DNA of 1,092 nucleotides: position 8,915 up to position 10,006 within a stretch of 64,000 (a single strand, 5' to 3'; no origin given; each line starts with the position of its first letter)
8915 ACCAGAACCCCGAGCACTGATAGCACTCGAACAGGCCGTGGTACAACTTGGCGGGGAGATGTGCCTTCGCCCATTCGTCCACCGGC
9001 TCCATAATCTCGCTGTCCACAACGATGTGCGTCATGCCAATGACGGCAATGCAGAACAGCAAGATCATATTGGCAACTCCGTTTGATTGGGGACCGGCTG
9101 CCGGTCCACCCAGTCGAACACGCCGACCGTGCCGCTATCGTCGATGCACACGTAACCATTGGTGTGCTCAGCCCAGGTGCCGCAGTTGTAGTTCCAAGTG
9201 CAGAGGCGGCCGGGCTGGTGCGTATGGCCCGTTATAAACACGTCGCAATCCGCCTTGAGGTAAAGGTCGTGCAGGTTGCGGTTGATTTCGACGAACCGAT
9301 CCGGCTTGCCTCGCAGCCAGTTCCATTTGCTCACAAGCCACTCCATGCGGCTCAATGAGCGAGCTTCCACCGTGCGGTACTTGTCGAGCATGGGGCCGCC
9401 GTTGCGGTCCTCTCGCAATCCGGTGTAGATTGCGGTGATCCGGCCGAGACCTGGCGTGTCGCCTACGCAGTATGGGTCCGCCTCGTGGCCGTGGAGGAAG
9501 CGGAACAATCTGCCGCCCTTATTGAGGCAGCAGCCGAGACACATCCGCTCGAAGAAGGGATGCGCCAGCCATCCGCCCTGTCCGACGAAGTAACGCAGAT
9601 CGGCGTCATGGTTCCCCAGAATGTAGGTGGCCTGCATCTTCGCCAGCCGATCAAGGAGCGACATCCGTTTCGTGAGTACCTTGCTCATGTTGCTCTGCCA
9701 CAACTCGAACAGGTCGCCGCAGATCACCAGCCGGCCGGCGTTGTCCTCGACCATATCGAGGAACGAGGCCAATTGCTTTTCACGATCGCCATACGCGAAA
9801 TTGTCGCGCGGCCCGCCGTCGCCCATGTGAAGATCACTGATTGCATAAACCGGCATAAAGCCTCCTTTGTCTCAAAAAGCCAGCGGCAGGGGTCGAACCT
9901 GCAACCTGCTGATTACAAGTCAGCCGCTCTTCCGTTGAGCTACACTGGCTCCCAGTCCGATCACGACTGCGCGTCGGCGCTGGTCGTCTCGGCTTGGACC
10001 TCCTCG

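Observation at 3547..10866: Candidate RNA-repair and nucleotide-salvage gene set on the Rsr operon strand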

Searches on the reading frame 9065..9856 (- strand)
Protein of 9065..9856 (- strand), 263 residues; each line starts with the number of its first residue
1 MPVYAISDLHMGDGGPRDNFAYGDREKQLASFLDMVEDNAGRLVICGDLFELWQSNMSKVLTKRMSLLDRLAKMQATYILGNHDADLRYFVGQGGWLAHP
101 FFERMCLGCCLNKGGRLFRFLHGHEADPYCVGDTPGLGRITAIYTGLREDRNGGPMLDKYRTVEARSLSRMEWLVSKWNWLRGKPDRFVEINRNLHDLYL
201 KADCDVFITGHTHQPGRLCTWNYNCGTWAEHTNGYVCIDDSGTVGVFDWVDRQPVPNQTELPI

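Call 8: search_protein_families(library=pfam, proteins=[window:9065-9856:-], max_evalue=0.01)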
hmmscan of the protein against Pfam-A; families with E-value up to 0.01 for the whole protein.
window:9065-9856:- (263 aa): 2 families
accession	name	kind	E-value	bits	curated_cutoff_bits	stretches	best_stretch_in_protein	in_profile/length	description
PF00149.33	Metallophos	-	3.9e-09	37.7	21.5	1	1-215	1-191/191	Calcineurin-like phosphoesterase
PF12850.12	Metallophos_2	-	8.4e-06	26.3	27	1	1-216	1-120/154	Calcineurin-like phosphoesterase superfamily domain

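Call 10: search_protein_families(library=phrogs, proteins=[window:9065-9856:-], max_evalue=0.001)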
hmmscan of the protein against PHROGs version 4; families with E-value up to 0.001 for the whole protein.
window:9065-9856:- (263 aa): 2 families
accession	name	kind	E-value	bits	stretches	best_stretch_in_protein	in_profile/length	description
phrog_1649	-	other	0.00027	20.7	0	2-84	37-104/308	metallo-phosphoesterase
phrog_7339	-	DNA, RNA and nucleotide metabolism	0.00085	19.7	0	3-65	32-89/263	DNA repair exonuclease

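Call 13: search_solved_structures(query=window:9065-9856:-, max_evalue=1, show_alignments=1)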
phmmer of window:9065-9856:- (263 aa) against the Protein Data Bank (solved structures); distinct sequences matched with E-value up to 1: 2.
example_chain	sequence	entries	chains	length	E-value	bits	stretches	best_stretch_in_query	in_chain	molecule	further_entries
1ia6_A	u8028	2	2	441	0.0091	18.6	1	65-102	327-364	CELLULASE CEL9M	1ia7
5k8k_A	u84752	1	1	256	0.45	13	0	4-65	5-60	UDP-2,3-diacylglucosamine hydrolase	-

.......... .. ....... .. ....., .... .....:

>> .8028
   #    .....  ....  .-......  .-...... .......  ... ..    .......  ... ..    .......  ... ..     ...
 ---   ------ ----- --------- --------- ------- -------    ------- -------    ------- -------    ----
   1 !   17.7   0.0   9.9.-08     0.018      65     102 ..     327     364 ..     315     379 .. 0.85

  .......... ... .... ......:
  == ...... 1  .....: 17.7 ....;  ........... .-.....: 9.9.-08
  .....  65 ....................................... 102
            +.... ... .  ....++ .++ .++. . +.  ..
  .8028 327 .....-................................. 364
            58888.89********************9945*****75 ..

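Call 22: search_protein_families(library=ncbifam, proteins=[window:9065-9856:-], max_evalue=0.1)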
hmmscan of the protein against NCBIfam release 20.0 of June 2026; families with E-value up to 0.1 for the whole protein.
window:9065-9856:- (263 aa): 7 families
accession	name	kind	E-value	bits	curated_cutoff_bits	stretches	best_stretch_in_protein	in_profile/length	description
NF003743.0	PRK05340.1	equivalog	1.3e-07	31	134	1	2-84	3-82/242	UDP-2,3-diacylglucosamine diphosphatase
TIGR04123.1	P_estr_lig_assc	hypoth_equivalog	1.4e-05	24.6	150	1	6-85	26-110/207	ligase-associated DNA damage response endonuclease PdeM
TIGR00040.1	yfcE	subfamily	0.00018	21.6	56.25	1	191-215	94-118/158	YfcE family phosphodiesterase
TIGR03729.1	acc_ester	subfamily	0.00072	19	148.25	1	6-84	5-72/239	putative phosphoesterase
TIGR01854.1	lipid_A_lpxH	equivalog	0.0038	16.5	190.35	1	4-66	2-59/231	UDP-2,3-diacylglucosamine diphosphatase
NF053862.1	DS9_1_antiphage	equivalog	0.011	14.6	420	0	5-85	198-289/486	anti-phage phosphoesterase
TIGR00619.1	sbcd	subfamily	0.032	14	77.65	1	6-85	6-87/252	exonuclease subunit SbcD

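Call 29: find_homologous_proteins(query=window:9065-9856:-, max_evalue=0.001)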
Query window:9065-9856:- (263 aa): 474 proteins with E <= 0.001 among 929 candidates; the best 120 are listed.
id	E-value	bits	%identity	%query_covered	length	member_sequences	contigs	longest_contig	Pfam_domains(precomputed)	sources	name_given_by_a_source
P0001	1.6e-176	604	95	100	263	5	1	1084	PF12850.13,PF00149.34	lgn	-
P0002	1.9e-133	462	75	100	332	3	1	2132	PF12850.13,PF00149.34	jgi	jgi:UDP-2,3-diacylglucosamine pyrophosphatase LpxH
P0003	8.9e-133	460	74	100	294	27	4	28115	PF12850.13,PF00149.34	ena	-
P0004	3.6e-132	458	75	100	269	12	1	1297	PF12850.13,PF00149.34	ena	-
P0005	2.9e-131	455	74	100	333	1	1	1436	PF12850.13,PF00149.34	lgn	-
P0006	1.1e-129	450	74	100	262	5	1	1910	PF12850.13,PF00149.34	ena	-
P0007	1.6e-129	449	73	100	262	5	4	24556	PF12850.13,PF00149.34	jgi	-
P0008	5.9e-129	448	72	100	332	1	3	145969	PF00149.34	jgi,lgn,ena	jgi:UDP-2,3-diacylglucosamine pyrophosphatase LpxH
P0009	1.1e-127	443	73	100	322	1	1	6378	PF00149.34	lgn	-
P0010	1.2e-127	443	73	100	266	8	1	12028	PF12850.13,PF00149.34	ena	-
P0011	4.1e-127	442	72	99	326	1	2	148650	PF12850.13,PF00149.34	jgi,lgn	jgi:UDP-2,3-diacylglucosamine pyrophosphatase LpxH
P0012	5.3e-127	441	72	100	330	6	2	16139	PF12850.13,PF00149.34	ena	-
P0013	6.6e-126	438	70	100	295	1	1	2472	PF12850.13,PF00149.34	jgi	jgi:UDP-2,3-diacylglucosamine pyrophosphatase LpxH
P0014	1.1e-125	437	73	100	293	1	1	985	PF12850.13,PF00149.34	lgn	-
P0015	3.7e-124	432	69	100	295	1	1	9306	PF12850.13,PF00149.34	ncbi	-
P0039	1.7e-112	394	66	100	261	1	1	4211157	PF12850.13,PF00149.34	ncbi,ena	-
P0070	2.6e-97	344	58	99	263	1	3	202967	PF00149.34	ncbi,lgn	ncbi:MAG: metallophosphoesterase [Thermoguttaceae bacterium]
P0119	2.9e-83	298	53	100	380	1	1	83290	PF00149.34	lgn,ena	-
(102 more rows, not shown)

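Call 30: find_encoding_contigs(protein=P0039, flank=10000, max_places=2)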
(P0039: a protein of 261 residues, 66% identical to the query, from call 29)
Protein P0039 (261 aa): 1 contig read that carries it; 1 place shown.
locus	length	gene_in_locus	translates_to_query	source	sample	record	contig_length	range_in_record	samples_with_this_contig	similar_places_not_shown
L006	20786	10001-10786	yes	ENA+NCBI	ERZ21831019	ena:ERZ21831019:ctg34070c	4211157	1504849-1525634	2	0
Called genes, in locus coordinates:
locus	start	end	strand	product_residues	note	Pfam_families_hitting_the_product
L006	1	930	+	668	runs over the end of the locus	-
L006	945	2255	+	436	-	-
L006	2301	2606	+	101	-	-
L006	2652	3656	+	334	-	PF02195:ParB_N, PF17762:HTH_ParB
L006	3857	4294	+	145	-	-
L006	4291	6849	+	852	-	PF00684:DnaJ_CXXCXGXG (faint), PF00476:DNA_pol_A (weak)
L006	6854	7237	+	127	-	-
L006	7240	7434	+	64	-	-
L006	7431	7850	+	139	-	-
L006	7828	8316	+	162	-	-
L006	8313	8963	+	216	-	-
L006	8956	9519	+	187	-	PF06941:NT5C (weak)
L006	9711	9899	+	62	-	-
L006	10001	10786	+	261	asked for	PF00149:Metallophos, PF12850:Metallophos_2 (faint)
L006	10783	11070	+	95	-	-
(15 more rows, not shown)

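Call 31: find_encoding_contigs(protein=P0070, flank=10000, max_places=2)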
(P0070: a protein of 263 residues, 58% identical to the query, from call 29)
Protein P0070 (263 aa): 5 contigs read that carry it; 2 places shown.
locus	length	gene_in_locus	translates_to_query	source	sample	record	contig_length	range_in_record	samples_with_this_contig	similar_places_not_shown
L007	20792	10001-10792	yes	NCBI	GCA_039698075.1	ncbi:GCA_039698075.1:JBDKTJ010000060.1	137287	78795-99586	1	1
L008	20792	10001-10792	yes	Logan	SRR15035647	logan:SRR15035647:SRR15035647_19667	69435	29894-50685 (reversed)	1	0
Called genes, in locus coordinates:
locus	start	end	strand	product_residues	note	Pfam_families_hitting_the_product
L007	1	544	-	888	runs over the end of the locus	PF19263:DUF5906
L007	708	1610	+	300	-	PF02195:ParB_N, PF17762:HTH_ParB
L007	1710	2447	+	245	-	-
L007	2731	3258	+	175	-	-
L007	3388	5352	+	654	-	-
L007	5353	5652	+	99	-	-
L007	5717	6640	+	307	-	-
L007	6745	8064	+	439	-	-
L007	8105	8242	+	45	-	-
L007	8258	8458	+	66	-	-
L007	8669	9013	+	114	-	-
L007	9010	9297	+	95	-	-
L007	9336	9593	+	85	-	-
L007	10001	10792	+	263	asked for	PF00149:Metallophos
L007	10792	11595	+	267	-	PF02195:ParB_N, PF17762:HTH_ParB (weak)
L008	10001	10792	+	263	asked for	PF00149:Metallophos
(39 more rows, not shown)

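Call 32: find_encoding_contigs(protein=P0119, flank=10000, max_places=2)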
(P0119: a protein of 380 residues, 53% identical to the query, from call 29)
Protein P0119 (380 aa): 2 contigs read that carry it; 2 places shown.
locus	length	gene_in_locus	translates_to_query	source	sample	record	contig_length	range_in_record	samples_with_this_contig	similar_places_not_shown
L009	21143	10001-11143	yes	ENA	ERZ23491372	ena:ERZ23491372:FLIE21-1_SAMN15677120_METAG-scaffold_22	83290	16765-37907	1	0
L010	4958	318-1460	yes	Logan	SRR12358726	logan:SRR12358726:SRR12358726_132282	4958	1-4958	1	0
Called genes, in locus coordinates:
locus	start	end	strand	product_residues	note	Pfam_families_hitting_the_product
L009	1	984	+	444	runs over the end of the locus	-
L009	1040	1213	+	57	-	-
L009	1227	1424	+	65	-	-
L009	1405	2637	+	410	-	-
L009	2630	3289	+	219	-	-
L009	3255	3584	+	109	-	-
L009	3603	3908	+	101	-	-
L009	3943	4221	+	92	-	-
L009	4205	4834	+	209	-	PF13489:Methyltransf_23 (weak), PF08241:Methyltransf_11 (weak), PF08242:Methyltransf_12 (weak)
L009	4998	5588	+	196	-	-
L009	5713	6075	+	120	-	-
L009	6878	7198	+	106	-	-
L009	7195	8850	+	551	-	PF02867:Ribonuc_red_lgC, PF21995:RNR-II_ins_dom (weak), PF02867:Ribonuc_red_lgC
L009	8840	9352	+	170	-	PF00383:dCMP_cyt_deam_1, PF14437:MafB19-deam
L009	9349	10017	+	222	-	PF02511:Thy1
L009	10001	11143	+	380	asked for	PF00149:Metallophos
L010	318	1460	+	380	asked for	PF00149:Metallophos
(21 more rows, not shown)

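Call 35: find_related_loci(query=A1, collection=viral_contigs, flank=10000)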
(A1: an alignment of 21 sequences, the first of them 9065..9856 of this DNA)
Query A1 (263 aa) in viral_contigs; peptide patterns used: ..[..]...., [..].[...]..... (x = any residue, [..] = any of these).
54 stretches matched a pattern; 17 encode a relative of the query (tblastn E <= 1e-3); 16 distinct loci.
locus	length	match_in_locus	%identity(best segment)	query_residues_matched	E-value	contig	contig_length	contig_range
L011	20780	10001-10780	72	2-263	8e-130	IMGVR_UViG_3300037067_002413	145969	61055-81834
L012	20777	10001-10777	72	3-263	1e-126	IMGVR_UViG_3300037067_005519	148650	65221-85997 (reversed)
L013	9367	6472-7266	67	2-263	8e-115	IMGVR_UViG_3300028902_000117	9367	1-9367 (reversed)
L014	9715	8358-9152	67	2-263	3e-114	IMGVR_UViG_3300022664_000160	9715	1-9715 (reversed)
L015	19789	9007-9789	65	1-263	3e-113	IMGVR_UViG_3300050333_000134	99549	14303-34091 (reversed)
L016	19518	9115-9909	65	2-263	3e-111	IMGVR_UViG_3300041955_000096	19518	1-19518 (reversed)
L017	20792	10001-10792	63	1-263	7e-108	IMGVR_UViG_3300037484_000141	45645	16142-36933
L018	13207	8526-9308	58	1-263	1e-104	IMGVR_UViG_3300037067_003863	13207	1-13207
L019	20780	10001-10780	57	2-263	1e-96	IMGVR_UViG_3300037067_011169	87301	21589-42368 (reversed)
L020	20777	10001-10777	53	2-263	6e-87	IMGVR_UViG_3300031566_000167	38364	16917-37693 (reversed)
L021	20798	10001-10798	49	2-263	1e-82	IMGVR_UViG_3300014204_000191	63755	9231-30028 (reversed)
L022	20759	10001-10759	53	2-249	2e-81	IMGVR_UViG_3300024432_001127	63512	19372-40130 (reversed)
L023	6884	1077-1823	44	1-251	1e-63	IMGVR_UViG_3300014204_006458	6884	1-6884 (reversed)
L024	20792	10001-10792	63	1-263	7e-108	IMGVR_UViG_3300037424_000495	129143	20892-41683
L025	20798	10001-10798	49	2-263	1e-82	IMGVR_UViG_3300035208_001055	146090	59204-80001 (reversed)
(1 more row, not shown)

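Call 49: search_solved_structures(query=A1, max_evalue=0.1, show_alignments=1)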
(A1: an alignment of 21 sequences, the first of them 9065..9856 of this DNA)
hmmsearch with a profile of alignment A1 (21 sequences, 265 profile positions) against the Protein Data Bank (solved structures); distinct sequences matched with E-value up to 0.1: 1.
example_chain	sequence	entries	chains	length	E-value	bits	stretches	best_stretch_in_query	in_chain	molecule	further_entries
5k8k_A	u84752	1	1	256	4.5e-05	26.4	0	7-77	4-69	UDP-2,3-diacylglucosamine hydrolase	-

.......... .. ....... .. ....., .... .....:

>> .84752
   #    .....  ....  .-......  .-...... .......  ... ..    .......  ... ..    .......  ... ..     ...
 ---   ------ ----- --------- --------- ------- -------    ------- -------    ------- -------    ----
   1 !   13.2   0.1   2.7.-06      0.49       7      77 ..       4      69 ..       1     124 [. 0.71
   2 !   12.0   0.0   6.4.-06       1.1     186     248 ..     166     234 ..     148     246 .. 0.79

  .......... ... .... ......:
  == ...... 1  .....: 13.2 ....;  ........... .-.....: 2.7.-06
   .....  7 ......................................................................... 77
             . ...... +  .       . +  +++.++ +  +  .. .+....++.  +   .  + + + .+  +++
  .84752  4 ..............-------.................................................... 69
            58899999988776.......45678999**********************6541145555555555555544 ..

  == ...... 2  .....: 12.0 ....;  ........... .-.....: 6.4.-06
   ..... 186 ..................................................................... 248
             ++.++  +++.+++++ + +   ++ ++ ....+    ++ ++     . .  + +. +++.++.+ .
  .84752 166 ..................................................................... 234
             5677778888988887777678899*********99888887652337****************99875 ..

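Call 56: search_dna_similar(query=window:9065-9856:-, collection=phages, mode=protein, max_rows=30, max_evalue=0.001)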
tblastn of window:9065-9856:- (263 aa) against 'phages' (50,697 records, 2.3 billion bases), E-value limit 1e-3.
No match.

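Call 60: predict_structure(alignment_id=A1)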
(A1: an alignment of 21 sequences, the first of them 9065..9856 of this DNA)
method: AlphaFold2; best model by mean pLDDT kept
length: 263 residues; sequences in the alignment: 21
mean_pLDDT: 79.5   pTM: 0.80
mean pLDDT of the five models: 79.5, 79.0, 78.4, 78.4, 77.7
residues with pLDDT >= 90: 104; 70-90: 94; 50-70: 40; < 50: 25
segments of 3 or more residues with pLDDT < 50: 134-138, 153-170
pLDDT, mean of each block of 10 residues (from residue 1): 93 78 87 97 93 76 93 95 78 80 90 95 73 52 53 41 39 56 69 86 92 85 87 90 96 93 80
secondary structure, 60 per line:
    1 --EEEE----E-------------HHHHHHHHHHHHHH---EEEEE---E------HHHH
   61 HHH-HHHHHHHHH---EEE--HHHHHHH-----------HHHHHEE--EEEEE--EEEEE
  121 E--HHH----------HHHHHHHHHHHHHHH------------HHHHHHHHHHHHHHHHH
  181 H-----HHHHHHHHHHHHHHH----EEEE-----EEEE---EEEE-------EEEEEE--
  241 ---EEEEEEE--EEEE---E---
elements in order: E3-6 H25-38 E42-46 H57-63 H65-73 E77-79 H82-88 H100-104 E109-113 E116-121 H137-151 H164-181 H187-201 E206-209 E215-218 E222-225 E233-238 E244-250 E253-256

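Call 64: fold_search(model_id=the predicted structure, library=pdb)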
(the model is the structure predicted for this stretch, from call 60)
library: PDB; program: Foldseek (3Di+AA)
matches with E <= 10: 626; with E <= 0.001: 99
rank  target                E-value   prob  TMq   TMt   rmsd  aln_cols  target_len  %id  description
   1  6pib                  3.4e-10  1.00  0.53  0.57   7.9       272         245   20  Structure of the Klebsiella pneumoniae LpxH-AZ1 complex (released 2020-02-12)
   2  6ph9                  4.4e-10  1.00  0.53  0.57   7.6       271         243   20  Crystal Structure of the Klebsiella pneumoniae LpxH-lipid X complex (released 2020-02-12)
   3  5k8k                  5.0e-10  1.00  0.50  0.54   9.8       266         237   18  Structure of the Haemophilus influenzae LpxH-lipid X complex (released 2016-08-10)
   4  9ccx                  1.8e-09  1.00  0.51  0.55   8.7       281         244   20  Crystal Structure of the Klebsiella pneumoniae LpxH/JH-LPH-86 complex (released 2025-02-12)
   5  5b4a_A                4.0e-09  1.00  0.49  0.54   9.6       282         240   20  Crystal structure of LpxH with lipid X in spacegroup P21 (released 2016-09-28)
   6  9cd1                  4.7e-09  1.00  0.51  0.55   8.3       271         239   20  Crystal structure of the Klebsiella pneumoniae LpxH / JH-LPH-107 complex (released 2025-02-12)
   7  8qjz                  5.4e-09  1.00  0.54  0.59   7.7       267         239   19  Crystal structure of E. coli LpxH in complex with lipid X (released 2024-04-17)
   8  5b4b_B                5.4e-09  1.00  0.51  0.55  10.1       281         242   19  Crystal structure of LpxH with lipid X in spacegroup C2 (released 2016-09-28)
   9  6pj3                  5.4e-09  1.00  0.52  0.55   9.3       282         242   19  Crystal structure of the Klebsiella pneumoniae LpxH/JH-LPH-33 complex (released 2020-02-12)
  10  5wly                  6.1e-09  1.00  0.51  0.60   7.9       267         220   17  E. coli LpxH- 8 mutations (released 2018-04-11)
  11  7ss6                  6.1e-09  1.00  0.53  0.57   9.2       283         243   19  Structure of Klebsiella LpxH in complex with JH-LPH-45 (released 2023-04-12)
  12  5b49_B                7.3e-09  1.00  0.48  0.51   9.7       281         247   19  Crystal structure of LpxH with manganese from Pseudomonas aeruginosa (released 2016-09-28)
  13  5b49_A                7.7e-09  1.00  0.52  0.56   9.6       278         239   19  Crystal structure of LpxH with manganese from Pseudomonas aeruginosa (released 2016-09-28)
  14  8qk2                  8.2e-09  1.00  0.50  0.55   8.5       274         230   20  Structure of K.pneumoniae LpxH in complex with EBL-3339 (released 2024-04-17)
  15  6wii                  8.2e-09  1.00  0.52  0.57   9.3       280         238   18  Crystal structure of the K. pneumoniae LpxH/JH-LPH-41 complex (released 2020-07-29)
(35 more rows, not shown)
